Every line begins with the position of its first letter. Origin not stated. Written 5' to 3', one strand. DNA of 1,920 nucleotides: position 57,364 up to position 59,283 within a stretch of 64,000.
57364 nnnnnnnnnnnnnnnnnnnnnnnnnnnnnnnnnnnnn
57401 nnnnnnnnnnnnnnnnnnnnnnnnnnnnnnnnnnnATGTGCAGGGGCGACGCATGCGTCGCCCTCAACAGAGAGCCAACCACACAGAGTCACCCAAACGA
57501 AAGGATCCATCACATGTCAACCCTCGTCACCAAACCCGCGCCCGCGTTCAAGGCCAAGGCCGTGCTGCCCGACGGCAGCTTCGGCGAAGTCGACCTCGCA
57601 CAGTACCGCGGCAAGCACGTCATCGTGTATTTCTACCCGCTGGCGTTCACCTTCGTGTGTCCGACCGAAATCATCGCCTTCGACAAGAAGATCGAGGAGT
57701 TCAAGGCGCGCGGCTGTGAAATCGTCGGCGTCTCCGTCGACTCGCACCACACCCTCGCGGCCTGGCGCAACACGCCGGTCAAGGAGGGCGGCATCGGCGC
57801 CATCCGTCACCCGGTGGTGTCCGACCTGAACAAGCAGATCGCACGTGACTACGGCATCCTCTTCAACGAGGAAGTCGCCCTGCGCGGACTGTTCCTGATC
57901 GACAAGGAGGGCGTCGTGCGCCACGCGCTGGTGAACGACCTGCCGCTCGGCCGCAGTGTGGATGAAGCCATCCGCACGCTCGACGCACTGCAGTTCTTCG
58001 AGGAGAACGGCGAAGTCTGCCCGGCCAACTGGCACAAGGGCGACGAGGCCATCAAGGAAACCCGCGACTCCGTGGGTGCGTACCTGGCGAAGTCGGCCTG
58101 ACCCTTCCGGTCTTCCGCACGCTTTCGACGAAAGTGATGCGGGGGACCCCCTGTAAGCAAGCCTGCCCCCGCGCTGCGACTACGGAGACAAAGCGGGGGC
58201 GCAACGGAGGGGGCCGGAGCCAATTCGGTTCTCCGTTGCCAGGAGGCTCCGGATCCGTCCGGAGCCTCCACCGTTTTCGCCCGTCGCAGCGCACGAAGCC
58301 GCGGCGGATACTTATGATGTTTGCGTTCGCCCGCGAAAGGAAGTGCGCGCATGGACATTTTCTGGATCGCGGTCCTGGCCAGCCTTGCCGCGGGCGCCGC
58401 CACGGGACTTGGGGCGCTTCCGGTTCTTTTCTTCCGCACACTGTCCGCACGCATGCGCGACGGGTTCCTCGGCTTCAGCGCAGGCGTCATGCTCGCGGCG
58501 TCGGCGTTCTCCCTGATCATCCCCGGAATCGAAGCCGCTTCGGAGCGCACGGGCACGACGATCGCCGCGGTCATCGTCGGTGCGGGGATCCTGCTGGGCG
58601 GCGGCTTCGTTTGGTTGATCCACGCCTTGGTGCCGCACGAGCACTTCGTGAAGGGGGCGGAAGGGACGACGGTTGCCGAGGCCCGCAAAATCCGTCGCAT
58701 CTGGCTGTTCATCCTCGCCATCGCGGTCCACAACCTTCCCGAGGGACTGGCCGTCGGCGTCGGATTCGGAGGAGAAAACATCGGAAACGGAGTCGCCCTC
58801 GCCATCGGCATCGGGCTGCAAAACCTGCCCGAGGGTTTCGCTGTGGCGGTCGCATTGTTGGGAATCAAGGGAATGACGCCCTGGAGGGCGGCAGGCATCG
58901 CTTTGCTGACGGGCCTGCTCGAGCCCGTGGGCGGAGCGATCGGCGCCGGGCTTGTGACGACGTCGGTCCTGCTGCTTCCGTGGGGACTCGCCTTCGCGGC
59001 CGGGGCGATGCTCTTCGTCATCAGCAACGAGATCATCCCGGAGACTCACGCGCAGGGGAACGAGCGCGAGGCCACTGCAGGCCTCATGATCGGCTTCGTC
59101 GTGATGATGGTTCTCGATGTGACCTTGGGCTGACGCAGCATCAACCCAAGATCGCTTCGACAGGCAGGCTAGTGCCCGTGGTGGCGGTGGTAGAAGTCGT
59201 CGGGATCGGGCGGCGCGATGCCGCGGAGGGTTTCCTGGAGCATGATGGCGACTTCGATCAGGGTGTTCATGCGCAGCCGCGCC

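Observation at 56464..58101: PerR-like regulon: leaderless Fur-family gene with a 7-1-7 Per-type box, then dps and ahpC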

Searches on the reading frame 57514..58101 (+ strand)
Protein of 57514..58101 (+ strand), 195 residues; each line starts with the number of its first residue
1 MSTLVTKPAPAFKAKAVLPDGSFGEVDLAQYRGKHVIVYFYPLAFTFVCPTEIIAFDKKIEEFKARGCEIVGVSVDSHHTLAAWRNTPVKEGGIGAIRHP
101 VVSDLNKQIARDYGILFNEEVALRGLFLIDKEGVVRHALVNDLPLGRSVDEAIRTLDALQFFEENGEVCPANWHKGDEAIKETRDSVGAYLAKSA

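Call 6: search_protein_families(library=pfam, proteins=[window:57514-58101:+])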
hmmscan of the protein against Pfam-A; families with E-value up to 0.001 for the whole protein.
window:57514-58101:+ (195 aa): 3 families
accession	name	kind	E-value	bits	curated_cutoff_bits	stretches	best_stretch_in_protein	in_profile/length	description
PF00578.27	AhpC-TSA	-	2.5e-37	128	26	1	5-137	1-123/124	AhpC/TSA family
PF08534.16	Redoxin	-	7.9e-19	68.3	26.6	1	6-144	3-137/148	Redoxin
PF10417.14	1-cysPrx_C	-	8.7e-11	42.1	21.1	1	158-191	1-39/41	C-terminal domain of 1-Cys peroxiredoxin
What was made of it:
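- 57514..58101 (+): prx: typical 2-Cys peroxiredoxin of the AhpC/Prx1 type, 195 aa. The next gene downstream is a ZIP transporter, not ahpF. Pfam AhpC-TSA plus 1-cysPrx_C (call 6).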

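Call 7: search_protein_families(library=ncbifam, proteins=[window:57514-58101:+], max_evalue=0.01)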
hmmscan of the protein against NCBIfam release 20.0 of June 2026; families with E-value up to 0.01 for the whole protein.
window:57514-58101:+ (195 aa): 15 families
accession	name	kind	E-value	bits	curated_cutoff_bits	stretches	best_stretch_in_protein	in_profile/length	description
NF011576.0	PRK15000.1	subfamily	3.2e-68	229.4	301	1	4-193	3-195/200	peroxiredoxin C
TIGR03137.1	AhpC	equivalog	3.5e-42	144.3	272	1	4-188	3-185/187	alkyl hydroperoxide reductase subunit C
NF040737.1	peroxi_PrxU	equivalog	2.8e-40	138.4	270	1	5-189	38-224/233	thioredoxin-dependent peroxiredoxin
NF009668.0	PRK13189.1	equivalog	1.2e-34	119.6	211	1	6-177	13-181/224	peroxiredoxin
NF009669.0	PRK13190.1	equivalog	3.5e-34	117.8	261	1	21-183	16-178/203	putative peroxiredoxin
NF009670.0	PRK13191.1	equivalog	6.2e-27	94.5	374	1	24-176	23-177/215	putative peroxiredoxin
NF010122.0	PRK13599.1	equivalog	7.6e-21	74.5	456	1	30-175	30-176/220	peroxiredoxin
NF006960.0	PRK09437.1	equivalog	1.8e-12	47.4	140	1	15-137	12-134/156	thioredoxin-dependent thiol peroxidase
NF002854.0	PRK03147.1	subfamily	4.9e-09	36.3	170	1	17-139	46-156/176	thiol-disulfide oxidoreductase ResA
NF053650.1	PerredPrxQDein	equivalog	1.7e-07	31.4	260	1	17-83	5-70/148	thioredoxin-dependent peroxiredoxin PrxQ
NF045827.1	perox_SUH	exception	1e-05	25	298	1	24-138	35-146/178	thiol peroxidase Prx-SUH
NF001808.0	PRK00522.1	equivalog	1.5e-05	24.5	123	1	20-142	31-151/167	thiol peroxidase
NF011941.0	PRK15412.1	equivalog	0.00043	19.9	359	1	2-152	38-171/185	thiol:disulfide interchange protein DsbE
NF041054.1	WAxxUGC_long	equivalog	0.0012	18.2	300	0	16-116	87-180/354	ResA-like WAxxUGC motif-containing protein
NF047696.1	ThlDiSintTplARhiz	equivalog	0.0087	15.8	230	0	21-79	85-142/219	thiol:disulfide interchange protein TlpA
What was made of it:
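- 57514..58101 (+): NCBIfam 'peroxiredoxin C' scores 229 bits against a cut-off of 301, and AhpC TIGR03137 scores 144 against 272 (call 7).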

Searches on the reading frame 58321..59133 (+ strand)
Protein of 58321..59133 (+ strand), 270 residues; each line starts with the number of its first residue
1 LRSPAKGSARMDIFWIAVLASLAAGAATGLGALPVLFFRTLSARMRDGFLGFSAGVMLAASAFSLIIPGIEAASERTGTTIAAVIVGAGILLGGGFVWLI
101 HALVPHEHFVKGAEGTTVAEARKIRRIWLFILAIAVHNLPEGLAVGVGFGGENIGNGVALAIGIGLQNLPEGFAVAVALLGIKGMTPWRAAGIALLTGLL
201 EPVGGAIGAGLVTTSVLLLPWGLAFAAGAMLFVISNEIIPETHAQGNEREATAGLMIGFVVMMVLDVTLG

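Call 6: search_protein_families(library=pfam, proteins=[window:58321-59133:+])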
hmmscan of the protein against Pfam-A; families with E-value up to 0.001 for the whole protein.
window:58321-59133:+ (270 aa): 1 family
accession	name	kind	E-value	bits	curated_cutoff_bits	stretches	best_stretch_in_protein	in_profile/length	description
PF02535.28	Zip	-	2.8e-24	86.4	35.1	1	116-265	168-322/323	ZIP Zinc transporter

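Call 7: search_protein_families(library=ncbifam, proteins=[window:58321-59133:+], max_evalue=0.01)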
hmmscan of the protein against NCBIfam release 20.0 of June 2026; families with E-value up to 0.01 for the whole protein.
window:58321-59133:+ (270 aa): 1 family
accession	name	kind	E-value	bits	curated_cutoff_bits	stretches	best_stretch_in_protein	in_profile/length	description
NF003243.0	PRK04201.1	equivalog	4e-37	127.9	252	1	13-264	4-260/266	zinc transporter ZupT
